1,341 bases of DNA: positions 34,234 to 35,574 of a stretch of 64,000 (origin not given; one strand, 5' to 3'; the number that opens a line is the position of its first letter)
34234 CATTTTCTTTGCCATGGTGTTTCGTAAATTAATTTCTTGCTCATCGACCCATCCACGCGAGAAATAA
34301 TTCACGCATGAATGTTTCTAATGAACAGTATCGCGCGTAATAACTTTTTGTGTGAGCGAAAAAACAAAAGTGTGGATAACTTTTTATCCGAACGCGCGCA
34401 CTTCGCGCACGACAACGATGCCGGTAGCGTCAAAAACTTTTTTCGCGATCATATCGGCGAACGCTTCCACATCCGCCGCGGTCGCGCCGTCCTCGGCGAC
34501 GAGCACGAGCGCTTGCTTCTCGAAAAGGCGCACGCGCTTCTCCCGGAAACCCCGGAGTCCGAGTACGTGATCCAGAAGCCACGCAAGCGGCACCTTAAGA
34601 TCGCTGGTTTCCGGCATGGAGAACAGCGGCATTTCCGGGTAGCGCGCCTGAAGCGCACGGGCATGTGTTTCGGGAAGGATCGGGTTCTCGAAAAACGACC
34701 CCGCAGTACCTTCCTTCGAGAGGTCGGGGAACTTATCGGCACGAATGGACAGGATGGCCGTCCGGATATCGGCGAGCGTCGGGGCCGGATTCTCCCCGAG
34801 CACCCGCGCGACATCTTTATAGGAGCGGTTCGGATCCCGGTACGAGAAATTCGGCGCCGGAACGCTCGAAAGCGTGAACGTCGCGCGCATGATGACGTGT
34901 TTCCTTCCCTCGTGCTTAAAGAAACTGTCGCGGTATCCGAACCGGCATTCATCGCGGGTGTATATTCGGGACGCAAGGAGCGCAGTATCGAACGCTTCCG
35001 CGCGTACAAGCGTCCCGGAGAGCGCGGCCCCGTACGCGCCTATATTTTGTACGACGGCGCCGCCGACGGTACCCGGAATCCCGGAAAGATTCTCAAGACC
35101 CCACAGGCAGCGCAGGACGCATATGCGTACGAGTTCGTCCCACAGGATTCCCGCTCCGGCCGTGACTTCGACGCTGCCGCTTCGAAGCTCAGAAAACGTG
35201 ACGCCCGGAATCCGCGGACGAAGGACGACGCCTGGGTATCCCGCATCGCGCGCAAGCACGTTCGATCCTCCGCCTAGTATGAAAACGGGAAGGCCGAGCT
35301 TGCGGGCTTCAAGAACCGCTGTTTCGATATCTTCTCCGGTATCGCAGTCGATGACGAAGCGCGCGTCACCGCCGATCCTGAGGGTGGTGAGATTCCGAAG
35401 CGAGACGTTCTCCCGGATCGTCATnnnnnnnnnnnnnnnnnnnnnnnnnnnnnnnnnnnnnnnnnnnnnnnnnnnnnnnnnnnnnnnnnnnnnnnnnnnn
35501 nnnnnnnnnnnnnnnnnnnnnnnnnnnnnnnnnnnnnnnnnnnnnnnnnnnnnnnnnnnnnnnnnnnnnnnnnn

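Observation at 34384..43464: Bidirectional glycosylation cluster anchored on murB: O-antigen-ligase+TPR fusion translationally coupled to murB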

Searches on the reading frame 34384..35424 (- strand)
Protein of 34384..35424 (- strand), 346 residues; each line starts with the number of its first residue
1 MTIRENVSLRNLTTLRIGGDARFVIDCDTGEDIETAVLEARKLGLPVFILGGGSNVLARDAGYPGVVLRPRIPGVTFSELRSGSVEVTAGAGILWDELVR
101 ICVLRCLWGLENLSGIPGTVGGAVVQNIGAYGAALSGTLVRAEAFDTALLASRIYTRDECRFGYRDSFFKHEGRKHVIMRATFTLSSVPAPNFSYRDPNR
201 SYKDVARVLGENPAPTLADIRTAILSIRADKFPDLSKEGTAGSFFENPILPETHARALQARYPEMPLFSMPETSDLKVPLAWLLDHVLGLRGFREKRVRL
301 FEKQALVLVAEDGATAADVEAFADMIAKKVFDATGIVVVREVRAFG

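Call 4: search_protein_families(library=pfam, proteins=[window:34384-35424:-], max_evalue=0.01)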
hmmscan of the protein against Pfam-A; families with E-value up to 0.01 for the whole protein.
window:34384-35424:- (346 aa): 2 families
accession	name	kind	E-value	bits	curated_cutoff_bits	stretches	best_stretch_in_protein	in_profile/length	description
PF01565.28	FAD_binding_4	-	7.5e-21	74.7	26.4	1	23-139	3-119/139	FAD binding domain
PF02873.21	MurB_C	-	1.5e-16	60.9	27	1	220-343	2-97/99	UDP-N-acetylenolpyruvoylglucosamine reductase, C-terminal domain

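Call 36: search_protein_families(library=ncbifam, proteins=[window:34384-35424:-], max_evalue=0.01)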
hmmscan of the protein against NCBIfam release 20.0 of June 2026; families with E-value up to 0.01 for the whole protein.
window:34384-35424:- (346 aa): 7 families
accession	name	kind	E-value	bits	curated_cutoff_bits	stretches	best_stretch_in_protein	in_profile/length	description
NF000755.0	PRK00046.1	equivalog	3.4e-82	275.9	277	1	2-345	3-335/343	UDP-N-acetylmuramate dehydrogenase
NF010478.0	PRK13903.1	equivalog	1.3e-66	224.9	231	1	3-341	15-354/362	UDP-N-acetylmuramate dehydrogenase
TIGR00179.1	murB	equivalog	5.7e-47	160.4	144.5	1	9-345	1-289/290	UDP-N-acetylmuramate dehydrogenase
NF010480.0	PRK13905.1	equivalog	1.1e-45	155.8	259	2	2-186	15-193/303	UDP-N-acetylmuramate dehydrogenase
NF011242.0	PRK14648.1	equivalog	3.2e-24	85.7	426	1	3-157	12-167/354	UDP-N-acetylmuramate dehydrogenase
NF011245.0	PRK14651.1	equivalog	1.3e-20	73.7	224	1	5-187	5-169/273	UDP-N-acetylmuramate dehydrogenase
NF010479.0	PRK13904.1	equivalog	1.5e-11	44.3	273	2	30-186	17-158/258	UDP-N-acetylmuramate dehydrogenase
